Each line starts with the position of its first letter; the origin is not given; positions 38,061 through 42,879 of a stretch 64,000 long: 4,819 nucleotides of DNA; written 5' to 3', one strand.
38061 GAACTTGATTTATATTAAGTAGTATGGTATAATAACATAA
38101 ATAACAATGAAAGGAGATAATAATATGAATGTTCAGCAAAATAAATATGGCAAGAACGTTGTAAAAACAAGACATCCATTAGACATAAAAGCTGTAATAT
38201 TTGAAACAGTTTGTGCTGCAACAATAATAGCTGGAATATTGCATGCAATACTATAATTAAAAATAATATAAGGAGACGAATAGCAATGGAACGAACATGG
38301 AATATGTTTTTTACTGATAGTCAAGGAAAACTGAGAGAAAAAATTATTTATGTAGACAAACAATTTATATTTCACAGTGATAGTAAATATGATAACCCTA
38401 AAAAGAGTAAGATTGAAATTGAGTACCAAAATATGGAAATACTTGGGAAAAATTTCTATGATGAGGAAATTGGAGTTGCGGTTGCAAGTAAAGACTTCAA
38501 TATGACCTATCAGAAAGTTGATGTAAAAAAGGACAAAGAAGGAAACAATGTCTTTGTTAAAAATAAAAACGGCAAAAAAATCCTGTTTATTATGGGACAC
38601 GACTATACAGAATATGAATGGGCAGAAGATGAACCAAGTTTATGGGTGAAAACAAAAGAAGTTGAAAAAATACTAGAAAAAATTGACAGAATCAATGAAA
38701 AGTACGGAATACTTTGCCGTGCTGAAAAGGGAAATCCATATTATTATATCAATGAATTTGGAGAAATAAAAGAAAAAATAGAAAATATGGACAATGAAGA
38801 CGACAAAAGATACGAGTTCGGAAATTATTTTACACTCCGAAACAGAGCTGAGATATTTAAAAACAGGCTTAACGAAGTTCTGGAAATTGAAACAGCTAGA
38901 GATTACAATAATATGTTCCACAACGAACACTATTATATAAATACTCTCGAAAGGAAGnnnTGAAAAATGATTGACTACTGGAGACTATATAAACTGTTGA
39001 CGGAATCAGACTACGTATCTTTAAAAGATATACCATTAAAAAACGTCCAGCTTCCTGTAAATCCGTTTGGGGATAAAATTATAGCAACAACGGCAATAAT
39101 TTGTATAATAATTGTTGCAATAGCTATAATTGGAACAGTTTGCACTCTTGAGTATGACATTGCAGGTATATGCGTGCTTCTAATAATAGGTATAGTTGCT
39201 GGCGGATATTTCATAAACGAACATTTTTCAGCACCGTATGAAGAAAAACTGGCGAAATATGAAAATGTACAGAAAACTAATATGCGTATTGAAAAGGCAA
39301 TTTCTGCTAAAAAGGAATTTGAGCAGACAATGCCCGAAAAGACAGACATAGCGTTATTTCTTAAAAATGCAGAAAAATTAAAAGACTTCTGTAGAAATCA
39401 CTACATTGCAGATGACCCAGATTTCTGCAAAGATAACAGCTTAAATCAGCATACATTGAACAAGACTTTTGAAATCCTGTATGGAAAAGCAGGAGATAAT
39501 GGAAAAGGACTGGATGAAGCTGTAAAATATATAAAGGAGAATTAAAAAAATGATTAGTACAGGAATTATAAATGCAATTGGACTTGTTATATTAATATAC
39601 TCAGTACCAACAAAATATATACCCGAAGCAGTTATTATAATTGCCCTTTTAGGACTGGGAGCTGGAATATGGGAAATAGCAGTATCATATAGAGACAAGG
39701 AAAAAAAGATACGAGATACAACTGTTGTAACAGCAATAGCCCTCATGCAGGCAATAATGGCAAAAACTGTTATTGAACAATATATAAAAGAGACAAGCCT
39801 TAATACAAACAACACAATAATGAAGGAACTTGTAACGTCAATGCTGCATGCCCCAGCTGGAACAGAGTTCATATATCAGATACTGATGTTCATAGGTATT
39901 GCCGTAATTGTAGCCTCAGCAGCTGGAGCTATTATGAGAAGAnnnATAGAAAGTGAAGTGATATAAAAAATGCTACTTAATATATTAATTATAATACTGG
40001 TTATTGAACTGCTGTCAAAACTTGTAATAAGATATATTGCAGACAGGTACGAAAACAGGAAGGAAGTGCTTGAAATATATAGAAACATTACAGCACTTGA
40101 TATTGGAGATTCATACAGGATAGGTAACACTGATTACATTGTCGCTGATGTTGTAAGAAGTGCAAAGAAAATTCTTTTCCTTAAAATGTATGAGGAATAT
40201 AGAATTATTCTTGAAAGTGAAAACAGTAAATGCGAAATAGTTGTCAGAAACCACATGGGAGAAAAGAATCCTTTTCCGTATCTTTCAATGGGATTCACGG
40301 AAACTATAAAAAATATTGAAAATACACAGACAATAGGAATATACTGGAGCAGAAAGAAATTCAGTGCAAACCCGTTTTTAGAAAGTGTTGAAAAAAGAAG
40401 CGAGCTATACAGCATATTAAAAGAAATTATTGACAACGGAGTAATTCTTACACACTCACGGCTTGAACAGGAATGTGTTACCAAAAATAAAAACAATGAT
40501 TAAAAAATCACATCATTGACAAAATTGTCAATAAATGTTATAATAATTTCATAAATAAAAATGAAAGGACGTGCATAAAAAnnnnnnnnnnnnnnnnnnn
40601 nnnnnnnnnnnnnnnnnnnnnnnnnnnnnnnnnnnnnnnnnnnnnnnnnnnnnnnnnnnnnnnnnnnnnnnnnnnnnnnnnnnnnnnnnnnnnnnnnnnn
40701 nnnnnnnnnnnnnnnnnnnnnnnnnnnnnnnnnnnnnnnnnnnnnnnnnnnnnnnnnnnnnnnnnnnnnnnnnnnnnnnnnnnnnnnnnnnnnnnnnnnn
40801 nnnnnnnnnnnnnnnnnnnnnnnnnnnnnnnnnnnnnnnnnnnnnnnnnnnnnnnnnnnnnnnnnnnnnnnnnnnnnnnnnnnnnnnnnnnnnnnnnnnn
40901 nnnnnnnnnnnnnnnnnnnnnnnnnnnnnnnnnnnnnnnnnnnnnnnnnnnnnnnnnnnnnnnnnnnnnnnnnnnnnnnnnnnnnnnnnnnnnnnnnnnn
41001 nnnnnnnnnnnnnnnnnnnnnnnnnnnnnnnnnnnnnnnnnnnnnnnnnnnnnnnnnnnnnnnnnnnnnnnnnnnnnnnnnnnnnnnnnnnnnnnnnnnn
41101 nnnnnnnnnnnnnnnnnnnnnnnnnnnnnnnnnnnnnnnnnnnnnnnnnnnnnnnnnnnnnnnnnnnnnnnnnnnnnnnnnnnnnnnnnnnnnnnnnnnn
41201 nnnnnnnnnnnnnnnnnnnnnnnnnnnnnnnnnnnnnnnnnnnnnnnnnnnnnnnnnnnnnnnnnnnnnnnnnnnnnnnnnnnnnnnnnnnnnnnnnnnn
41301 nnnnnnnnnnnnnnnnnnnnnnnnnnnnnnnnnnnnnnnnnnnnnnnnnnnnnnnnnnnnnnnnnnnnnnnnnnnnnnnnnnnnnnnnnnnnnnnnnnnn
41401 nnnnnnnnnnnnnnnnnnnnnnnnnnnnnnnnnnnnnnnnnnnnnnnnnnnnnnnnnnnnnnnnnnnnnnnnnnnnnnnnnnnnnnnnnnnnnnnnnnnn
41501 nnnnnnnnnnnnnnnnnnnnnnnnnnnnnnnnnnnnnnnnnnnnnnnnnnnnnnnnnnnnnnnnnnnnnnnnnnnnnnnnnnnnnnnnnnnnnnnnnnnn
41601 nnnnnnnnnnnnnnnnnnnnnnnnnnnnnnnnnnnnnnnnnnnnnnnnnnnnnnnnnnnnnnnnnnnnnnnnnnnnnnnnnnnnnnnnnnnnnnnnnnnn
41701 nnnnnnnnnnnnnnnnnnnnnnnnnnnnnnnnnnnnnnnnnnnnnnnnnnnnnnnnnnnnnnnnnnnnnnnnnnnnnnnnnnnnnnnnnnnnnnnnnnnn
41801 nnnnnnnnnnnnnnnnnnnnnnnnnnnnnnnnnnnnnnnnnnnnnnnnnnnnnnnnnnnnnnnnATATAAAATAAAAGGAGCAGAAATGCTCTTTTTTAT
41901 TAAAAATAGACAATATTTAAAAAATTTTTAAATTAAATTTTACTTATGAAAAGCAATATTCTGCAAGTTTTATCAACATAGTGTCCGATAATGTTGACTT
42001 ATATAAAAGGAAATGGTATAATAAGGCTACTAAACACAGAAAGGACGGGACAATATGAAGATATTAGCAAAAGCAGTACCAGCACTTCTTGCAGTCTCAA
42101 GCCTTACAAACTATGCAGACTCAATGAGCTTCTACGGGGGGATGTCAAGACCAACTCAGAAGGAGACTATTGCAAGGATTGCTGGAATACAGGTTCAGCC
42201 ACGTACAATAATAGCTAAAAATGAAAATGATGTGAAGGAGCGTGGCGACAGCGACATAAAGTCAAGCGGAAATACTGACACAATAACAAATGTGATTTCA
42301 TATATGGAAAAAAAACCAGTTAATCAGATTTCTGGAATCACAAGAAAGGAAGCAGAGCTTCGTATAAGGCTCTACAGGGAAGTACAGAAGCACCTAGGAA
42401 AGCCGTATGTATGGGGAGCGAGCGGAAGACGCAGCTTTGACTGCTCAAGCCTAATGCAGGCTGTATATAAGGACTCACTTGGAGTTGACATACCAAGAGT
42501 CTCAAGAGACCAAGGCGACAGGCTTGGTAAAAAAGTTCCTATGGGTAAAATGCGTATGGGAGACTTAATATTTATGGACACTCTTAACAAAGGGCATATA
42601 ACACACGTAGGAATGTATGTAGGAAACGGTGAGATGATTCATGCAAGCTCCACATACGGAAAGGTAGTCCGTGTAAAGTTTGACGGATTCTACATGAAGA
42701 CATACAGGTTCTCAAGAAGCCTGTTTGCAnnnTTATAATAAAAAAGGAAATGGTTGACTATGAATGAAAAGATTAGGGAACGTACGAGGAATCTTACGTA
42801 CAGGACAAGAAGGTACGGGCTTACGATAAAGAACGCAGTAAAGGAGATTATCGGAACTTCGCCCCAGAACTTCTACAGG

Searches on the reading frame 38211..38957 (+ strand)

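Call 6: search_protein_families(library=pfam, proteins=[window:38211-38957:+], max_evalue=1)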
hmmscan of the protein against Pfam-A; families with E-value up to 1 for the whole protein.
window:38211-38957:+ (249 aa): 1 family
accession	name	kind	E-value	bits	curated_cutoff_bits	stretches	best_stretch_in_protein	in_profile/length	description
PF24818.1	PH_TRF2_HOY1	-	0.031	14.6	24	1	34-88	15-66/119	TRF2/HOY1 PH-like domain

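Call 20: search_protein_families(library=phrogs, proteins=[window:38211-38957:+], max_evalue=0.01)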
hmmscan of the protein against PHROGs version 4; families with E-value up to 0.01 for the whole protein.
window:38211-38957:+ (249 aa): 1 family
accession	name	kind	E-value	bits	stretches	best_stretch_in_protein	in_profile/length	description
phrog_32662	-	unknown function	0.0054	18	0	127-158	20-51/69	-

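Call 83: search_protein_families(library=padloc, proteins=[window:38286-38957:+], max_evalue=0.01)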
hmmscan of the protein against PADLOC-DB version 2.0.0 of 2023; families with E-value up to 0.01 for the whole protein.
window:38286-38957:+ (224 aa): 0 families

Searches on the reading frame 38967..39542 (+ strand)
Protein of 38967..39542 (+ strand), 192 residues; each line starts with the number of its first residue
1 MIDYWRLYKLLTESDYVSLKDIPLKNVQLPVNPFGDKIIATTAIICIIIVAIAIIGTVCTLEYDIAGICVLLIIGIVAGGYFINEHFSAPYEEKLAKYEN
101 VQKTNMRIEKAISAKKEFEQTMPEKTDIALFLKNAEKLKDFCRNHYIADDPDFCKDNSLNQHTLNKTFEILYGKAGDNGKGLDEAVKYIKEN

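Call 6: search_protein_families(library=pfam, proteins=[window:38967-39542:+], max_evalue=1)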
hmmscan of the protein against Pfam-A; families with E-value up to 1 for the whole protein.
window:38967-39542:+ (192 aa): 6 families
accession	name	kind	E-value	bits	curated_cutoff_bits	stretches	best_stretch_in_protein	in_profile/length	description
PF05857.17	TraX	-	0.06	13.7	25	1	42-74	108-140/217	TraX protein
PF20563.3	DUF6773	-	0.078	13.3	27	1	37-84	16-63/163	Family of unknown function (DUF6773)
PF20851.2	SidM_Rab1-act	-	0.12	12.6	27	1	106-153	5-53/196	SidM, Rab1-activation domain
PF14155.11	DUF4307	-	0.14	12.5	27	1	67-113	8-55/111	Domain of unknown function (DUF4307)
PF05680.17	ATP-synt_E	-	0.16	12.5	22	1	71-122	17-66/83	ATP synthase E chain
PF06696.16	Strep_SA_rep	-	0.37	11.4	26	0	89-99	1-11/25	Streptococcal surface antigen repeat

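Call 19: search_protein_families(library=ncbifam, proteins=[window:38967-39542:+], max_evalue=0.01)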
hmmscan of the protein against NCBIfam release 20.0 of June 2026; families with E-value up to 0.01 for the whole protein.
window:38967-39542:+ (192 aa): 3 families
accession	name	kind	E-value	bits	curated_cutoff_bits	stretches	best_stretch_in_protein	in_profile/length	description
NF040736.1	efflux_SaoE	equivalog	0.0015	17.9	325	1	45-110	97-163/352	efflux transporter SaoE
NF010065.0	PRK13545.1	equivalog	0.0077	14.9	538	1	65-122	293-350/549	teichoic acids export protein ATP-binding subunit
NF041554.1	SA1362_fam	subfamily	0.0098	16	42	0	43-92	2-53/70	SA1362 family protein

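Call 20: search_protein_families(library=phrogs, proteins=[window:38967-39542:+], max_evalue=0.01)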
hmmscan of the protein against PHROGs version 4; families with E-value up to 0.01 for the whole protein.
window:38967-39542:+ (192 aa): 1 family
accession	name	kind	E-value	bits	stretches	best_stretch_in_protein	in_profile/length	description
phrog_15989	-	unknown function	0.0059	17.9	0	70-93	5-28/52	-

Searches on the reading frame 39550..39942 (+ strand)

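Call 6: search_protein_families(library=pfam, proteins=[window:39550-39942:+], max_evalue=1)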
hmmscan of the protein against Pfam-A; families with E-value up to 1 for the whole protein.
window:39550-39942:+ (131 aa): 6 families
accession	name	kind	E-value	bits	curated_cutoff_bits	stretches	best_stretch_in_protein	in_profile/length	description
PF11833.13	CPP1-like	-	0.0037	17.4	28.4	1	10-98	103-183/196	Protein CHAPERONE-LIKE PROTEIN OF POR1-like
PF24220.1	DUF7439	-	0.054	14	27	1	11-51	11-49/75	Family of unknown function (DUF7439)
PF24176.1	TPR_TTI1_2nd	-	0.096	12.7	27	1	17-92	136-202/246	TELO2-interacting protein 1 homologue second TPR domain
PF10176.14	NEDD4_Bsd2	-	0.13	13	24.7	1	33-124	41-114/130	NEDD4/Bsd2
PF24357.1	TMD0_ABC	-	0.22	12.1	27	1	28-86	30-89/159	ABC transporter TMD0 domain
PF02921.19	UCR_TM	-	0.59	11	23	1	49-81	28-60/66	Ubiquinol cytochrome reductase transmembrane region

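Call 20: search_protein_families(library=phrogs, proteins=[window:39550-39942:+], max_evalue=0.01)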
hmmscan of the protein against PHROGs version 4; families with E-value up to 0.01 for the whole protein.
window:39550-39942:+ (131 aa): 0 families

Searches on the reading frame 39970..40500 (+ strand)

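Call 6: search_protein_families(library=pfam, proteins=[window:39970-40500:+], max_evalue=1)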
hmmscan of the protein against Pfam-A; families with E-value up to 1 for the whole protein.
window:39970-40500:+ (177 aa): 2 families
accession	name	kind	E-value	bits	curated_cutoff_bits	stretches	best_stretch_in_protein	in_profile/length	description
PF08897.16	DUF1841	-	0.048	14.2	24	1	71-110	33-72/135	Domain of unknown function (DUF1841)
PF12832.13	MFS_1_like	-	0.19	11.2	25.2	1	5-36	39-70/373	MFS_1 like family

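Call 20: search_protein_families(library=phrogs, proteins=[window:39970-40500:+], max_evalue=0.01)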
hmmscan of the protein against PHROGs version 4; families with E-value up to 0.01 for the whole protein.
window:39970-40500:+ (177 aa): 0 families

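Call 83: search_protein_families(library=padloc, proteins=[window:39970-40500:+], max_evalue=0.01)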
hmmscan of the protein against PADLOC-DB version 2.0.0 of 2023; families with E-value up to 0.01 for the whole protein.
window:39970-40500:+ (177 aa): 0 families

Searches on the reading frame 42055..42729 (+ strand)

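Call 19: search_protein_families(library=ncbifam, proteins=[window:42055-42729:+], max_evalue=0.01)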
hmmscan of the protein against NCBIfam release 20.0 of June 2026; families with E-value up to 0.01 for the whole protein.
window:42055-42729:+ (225 aa): 8 families
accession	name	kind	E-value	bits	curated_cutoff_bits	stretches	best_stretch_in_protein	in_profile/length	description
NF010495.0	PRK13914.1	equivalog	2.3e-20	73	647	1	70-200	333-459/481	invasion associated endopeptidase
NF008096.1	PRK10838.1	equivalog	6.7e-20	71.7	186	1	100-222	65-184/189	bifunctional murein DD-endopeptidase/murein LD-carboxypeptidase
NF038345.1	wall_hydro_RipC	exception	1.4e-19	70.7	425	1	112-207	260-348/362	peptidoglycan hydrolase RipC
NF033742.1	NlpC_p60_RipB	exception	1.9e-14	53.8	335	1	124-205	111-187/206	NlpC/P60 family peptidoglycan endopeptidase RipB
NF033741.1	NlpC_p60_RipA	exception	3.2e-11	43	625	1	125-207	363-439/457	NlpC/P60 family peptidoglycan endopeptidase RipA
NF033743.1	NlpC_inact_RipD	exception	3.3e-11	43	215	1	121-211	86-171/181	NlpC/P60 family peptidoglycan-binding protein RipD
NF046048.1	NlpC_P60_DIP1281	equivalog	6.9e-10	38.4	517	1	128-207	498-571/587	DIP1281 family NlpC/P60 protein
NF040678.1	EntFM_CwpFM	equivalog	2.6e-08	33.3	720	1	113-201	322-407/430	enterotoxin EntFM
